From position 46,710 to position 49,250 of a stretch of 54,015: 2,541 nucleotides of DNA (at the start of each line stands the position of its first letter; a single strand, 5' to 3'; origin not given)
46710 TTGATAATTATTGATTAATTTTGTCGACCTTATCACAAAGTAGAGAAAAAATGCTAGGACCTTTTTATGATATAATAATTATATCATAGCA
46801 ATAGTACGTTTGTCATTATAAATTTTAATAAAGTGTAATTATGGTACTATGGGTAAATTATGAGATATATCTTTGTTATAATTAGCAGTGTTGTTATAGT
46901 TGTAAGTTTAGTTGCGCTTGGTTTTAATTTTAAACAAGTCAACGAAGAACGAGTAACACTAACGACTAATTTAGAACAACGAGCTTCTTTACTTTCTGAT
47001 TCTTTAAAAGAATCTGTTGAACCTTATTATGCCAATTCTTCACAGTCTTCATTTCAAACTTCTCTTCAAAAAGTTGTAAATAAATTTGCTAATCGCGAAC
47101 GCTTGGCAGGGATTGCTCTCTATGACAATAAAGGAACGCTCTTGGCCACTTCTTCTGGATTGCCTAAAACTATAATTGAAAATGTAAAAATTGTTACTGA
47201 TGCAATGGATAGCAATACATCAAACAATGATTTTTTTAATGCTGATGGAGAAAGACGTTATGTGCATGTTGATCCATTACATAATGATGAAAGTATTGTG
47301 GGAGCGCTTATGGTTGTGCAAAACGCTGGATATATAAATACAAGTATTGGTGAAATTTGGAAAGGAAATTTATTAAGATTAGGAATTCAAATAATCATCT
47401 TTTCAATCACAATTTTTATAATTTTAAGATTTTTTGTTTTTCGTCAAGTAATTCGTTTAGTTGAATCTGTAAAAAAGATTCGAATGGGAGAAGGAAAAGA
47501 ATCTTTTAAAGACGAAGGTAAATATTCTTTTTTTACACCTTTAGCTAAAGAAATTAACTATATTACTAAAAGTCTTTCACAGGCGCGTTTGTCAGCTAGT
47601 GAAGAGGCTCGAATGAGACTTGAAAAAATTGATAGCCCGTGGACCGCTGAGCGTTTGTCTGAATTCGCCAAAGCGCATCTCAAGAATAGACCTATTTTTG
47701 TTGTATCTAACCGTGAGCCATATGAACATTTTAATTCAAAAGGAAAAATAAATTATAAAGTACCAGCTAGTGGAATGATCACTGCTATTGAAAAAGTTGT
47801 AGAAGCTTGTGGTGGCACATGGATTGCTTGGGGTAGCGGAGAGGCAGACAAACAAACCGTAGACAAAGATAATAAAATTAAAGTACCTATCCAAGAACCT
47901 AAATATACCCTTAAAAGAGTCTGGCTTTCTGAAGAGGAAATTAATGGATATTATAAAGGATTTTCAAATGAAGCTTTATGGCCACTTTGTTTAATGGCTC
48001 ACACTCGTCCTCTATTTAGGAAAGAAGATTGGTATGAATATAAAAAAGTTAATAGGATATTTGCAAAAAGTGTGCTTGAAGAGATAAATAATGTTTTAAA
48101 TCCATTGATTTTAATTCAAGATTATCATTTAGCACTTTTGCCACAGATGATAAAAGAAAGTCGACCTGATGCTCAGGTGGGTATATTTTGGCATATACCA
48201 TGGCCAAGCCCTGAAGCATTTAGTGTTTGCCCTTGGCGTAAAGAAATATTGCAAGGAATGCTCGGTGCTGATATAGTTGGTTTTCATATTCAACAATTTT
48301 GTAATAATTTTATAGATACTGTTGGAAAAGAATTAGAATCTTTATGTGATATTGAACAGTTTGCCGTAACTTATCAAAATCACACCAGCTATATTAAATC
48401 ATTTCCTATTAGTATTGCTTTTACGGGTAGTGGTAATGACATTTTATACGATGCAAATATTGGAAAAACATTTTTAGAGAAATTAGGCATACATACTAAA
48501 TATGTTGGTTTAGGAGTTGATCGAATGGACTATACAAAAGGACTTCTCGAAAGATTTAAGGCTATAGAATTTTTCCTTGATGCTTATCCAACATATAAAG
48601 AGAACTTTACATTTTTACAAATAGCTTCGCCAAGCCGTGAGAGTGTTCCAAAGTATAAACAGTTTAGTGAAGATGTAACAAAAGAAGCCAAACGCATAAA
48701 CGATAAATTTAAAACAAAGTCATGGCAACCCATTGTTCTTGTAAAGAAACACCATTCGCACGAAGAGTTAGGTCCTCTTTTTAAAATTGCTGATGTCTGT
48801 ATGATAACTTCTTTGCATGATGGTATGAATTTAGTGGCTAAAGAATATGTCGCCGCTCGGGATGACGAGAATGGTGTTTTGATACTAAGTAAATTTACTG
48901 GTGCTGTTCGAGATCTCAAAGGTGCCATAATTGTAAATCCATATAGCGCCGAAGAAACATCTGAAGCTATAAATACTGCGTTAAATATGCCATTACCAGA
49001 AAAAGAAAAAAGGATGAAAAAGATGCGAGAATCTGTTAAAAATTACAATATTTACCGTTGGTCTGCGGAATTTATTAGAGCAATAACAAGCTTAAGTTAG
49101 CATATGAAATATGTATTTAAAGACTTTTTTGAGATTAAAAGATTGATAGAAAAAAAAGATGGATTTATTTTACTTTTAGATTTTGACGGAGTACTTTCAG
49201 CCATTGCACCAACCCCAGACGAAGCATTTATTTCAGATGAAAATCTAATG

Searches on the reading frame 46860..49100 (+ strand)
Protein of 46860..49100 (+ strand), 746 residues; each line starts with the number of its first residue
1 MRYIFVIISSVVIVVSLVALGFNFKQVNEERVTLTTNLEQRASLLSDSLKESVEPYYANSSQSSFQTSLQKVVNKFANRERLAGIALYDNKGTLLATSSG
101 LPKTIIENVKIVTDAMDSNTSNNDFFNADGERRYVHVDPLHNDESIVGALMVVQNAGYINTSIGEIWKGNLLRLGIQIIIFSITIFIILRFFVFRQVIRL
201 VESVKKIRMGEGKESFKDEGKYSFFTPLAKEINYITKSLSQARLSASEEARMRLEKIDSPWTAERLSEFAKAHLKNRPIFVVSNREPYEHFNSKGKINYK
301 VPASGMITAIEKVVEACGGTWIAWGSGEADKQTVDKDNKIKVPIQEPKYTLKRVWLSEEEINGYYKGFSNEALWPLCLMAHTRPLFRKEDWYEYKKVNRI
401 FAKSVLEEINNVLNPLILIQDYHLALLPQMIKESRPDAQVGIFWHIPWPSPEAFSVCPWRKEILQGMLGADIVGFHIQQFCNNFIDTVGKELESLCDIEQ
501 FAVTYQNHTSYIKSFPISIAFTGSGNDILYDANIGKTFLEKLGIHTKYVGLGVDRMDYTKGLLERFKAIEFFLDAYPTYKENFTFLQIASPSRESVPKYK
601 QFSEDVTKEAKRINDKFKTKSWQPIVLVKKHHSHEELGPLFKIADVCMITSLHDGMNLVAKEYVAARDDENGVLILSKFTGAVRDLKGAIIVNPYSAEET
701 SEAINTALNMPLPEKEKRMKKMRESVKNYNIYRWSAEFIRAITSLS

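Call 22: search_protein_families(library=pfam, proteins=[window:46860-49100:+], max_evalue=0.001)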
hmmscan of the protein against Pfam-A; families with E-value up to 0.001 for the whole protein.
window:46860-49100:+ (746 aa): 2 families
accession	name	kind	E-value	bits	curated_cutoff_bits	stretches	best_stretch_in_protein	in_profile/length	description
PF00982.27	Glyco_transf_20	-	4.7e-126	421.7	32.5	1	280-742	4-471/473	Glycosyltransferase family 20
PF10144.15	SMP_2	-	0.0006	20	28.9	1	5-99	14-103/159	Bacterial virulence factor haemolysin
